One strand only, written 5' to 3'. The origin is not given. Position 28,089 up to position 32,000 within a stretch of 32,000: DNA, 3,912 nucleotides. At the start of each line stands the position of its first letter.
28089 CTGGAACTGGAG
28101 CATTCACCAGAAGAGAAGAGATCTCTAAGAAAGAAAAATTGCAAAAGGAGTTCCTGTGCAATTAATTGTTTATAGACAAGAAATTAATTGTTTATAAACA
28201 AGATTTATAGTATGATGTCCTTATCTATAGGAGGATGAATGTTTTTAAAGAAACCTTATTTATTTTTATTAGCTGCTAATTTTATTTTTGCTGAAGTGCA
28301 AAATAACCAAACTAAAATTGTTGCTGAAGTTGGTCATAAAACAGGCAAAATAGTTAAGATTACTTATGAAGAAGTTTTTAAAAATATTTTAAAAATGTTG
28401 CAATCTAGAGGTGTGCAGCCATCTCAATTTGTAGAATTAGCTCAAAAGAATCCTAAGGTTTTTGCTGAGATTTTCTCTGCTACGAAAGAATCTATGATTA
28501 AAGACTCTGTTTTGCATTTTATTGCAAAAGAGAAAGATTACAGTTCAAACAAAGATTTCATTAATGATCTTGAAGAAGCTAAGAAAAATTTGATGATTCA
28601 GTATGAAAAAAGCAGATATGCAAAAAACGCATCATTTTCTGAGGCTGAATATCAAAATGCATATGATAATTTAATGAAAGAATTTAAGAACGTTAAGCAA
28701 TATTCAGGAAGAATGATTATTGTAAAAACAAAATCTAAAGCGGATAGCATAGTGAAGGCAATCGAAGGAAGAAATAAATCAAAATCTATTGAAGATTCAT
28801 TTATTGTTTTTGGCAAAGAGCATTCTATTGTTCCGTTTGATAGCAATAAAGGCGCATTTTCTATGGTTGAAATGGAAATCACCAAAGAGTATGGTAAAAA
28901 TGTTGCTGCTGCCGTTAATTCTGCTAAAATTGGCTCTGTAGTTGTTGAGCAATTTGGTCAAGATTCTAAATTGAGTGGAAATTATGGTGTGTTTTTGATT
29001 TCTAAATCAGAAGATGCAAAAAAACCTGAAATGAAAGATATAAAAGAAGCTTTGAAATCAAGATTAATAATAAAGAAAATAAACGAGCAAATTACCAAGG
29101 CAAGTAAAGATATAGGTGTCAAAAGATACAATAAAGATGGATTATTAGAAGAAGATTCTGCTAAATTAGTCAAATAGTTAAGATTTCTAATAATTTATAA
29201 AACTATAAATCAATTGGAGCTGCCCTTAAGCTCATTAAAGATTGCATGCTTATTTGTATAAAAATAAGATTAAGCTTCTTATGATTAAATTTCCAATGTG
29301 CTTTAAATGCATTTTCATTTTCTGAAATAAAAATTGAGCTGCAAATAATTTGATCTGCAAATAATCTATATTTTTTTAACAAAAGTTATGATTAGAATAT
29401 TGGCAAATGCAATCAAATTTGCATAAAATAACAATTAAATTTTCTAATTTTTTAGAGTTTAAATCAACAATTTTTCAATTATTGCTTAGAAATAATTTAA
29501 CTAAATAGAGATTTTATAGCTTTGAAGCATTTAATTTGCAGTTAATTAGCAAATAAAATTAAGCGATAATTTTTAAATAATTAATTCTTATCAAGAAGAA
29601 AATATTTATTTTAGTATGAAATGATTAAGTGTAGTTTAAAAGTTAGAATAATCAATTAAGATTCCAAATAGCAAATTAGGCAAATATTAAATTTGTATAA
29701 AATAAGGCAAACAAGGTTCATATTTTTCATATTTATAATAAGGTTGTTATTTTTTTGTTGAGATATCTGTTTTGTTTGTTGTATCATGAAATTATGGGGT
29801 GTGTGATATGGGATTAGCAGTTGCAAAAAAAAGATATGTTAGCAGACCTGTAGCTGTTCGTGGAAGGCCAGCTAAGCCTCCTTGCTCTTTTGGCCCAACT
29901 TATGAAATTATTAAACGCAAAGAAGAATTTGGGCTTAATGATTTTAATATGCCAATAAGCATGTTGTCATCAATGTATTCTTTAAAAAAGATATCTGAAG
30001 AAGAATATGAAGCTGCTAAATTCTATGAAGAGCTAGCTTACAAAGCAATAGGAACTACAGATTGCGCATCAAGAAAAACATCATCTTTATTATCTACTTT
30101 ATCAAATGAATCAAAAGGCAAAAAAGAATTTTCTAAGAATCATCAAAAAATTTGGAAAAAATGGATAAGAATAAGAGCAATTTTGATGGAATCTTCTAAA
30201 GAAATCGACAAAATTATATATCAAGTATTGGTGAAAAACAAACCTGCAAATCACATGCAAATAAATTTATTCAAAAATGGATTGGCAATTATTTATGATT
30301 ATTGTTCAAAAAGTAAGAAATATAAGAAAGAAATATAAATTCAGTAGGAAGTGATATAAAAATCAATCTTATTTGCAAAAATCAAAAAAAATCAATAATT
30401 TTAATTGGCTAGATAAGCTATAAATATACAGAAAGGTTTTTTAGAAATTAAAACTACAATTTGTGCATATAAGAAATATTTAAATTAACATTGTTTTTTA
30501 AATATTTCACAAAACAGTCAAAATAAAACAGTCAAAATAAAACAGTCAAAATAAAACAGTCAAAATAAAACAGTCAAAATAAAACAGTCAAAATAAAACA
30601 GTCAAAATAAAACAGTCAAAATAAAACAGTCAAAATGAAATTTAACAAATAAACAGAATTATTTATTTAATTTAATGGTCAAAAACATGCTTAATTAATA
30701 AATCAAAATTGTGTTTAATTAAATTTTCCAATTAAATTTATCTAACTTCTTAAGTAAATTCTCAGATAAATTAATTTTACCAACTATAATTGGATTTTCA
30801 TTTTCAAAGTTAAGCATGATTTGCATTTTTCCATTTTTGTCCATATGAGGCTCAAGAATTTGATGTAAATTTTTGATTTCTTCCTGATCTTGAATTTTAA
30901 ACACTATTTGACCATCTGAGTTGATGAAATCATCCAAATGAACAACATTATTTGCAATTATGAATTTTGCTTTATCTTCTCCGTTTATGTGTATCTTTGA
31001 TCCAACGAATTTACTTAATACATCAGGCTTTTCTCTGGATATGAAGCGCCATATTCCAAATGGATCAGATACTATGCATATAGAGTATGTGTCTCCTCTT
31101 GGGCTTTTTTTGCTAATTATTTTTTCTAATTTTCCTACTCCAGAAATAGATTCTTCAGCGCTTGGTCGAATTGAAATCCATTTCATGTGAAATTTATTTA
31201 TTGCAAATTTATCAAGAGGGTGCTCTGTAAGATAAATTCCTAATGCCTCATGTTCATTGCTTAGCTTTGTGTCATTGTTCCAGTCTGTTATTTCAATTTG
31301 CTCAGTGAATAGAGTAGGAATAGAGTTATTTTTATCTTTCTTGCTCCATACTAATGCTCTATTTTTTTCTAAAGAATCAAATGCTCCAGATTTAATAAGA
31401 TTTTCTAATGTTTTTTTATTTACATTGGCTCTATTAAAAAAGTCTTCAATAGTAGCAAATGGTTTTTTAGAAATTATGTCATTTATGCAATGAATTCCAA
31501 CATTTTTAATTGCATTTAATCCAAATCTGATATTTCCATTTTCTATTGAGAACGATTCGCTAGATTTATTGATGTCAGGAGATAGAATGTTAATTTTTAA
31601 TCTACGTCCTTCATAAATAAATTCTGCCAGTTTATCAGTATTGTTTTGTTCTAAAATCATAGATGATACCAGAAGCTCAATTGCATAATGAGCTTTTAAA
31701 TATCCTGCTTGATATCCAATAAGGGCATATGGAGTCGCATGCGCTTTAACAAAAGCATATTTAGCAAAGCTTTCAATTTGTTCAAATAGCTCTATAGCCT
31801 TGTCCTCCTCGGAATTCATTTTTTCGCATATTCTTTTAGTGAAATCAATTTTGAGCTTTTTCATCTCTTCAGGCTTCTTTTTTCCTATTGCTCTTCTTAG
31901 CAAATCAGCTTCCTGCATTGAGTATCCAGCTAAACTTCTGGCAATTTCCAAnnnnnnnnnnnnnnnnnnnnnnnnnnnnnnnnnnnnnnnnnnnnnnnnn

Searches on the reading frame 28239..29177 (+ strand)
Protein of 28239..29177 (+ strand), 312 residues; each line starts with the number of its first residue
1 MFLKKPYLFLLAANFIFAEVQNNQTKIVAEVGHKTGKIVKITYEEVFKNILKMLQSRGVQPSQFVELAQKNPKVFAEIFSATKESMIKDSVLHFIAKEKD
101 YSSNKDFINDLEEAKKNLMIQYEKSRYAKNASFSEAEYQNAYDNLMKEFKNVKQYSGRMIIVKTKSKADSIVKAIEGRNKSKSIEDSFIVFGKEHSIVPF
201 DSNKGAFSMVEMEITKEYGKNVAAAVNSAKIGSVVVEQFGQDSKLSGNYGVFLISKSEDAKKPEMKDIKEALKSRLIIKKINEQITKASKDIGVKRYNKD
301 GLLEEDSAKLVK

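Call 88: search_protein_families(library=pfam, proteins=[window:28239-29177:+], max_evalue=0.001)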
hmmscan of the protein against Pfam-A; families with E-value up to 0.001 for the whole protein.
window:28239-29177:+ (312 aa): 1 family
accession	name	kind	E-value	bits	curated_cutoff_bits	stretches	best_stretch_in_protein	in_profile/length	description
PF13145.12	Rotamase_2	-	0.00016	22.9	27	1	134-269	2-120/121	PPIC-type PPIASE domain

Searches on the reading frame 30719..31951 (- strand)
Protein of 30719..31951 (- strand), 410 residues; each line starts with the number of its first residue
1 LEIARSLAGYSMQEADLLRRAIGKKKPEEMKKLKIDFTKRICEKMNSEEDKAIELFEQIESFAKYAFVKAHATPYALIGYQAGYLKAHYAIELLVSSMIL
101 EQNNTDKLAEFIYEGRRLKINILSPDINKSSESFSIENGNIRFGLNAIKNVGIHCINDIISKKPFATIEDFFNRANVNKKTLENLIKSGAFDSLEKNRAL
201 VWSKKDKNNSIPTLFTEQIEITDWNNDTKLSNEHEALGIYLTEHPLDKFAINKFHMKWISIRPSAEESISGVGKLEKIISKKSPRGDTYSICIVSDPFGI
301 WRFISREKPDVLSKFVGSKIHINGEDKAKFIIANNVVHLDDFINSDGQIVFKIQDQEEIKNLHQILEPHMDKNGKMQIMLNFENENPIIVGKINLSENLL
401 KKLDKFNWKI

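Call 88: search_protein_families(library=pfam, proteins=[window:30719-31951:-], max_evalue=0.001)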
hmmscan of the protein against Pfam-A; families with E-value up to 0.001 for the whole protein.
window:30719-31951:- (410 aa): 2 families
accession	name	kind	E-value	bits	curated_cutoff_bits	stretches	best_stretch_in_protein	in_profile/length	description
PF14579.12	HHH_6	-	2.5e-26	92.1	25.6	1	119-199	1-88/90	Helix-hairpin-helix motif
PF17657.6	DNA_pol3_finger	-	1.2e-09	38.1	22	1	1-42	122-163/166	Bacterial DNA polymerase III alpha subunit finger domain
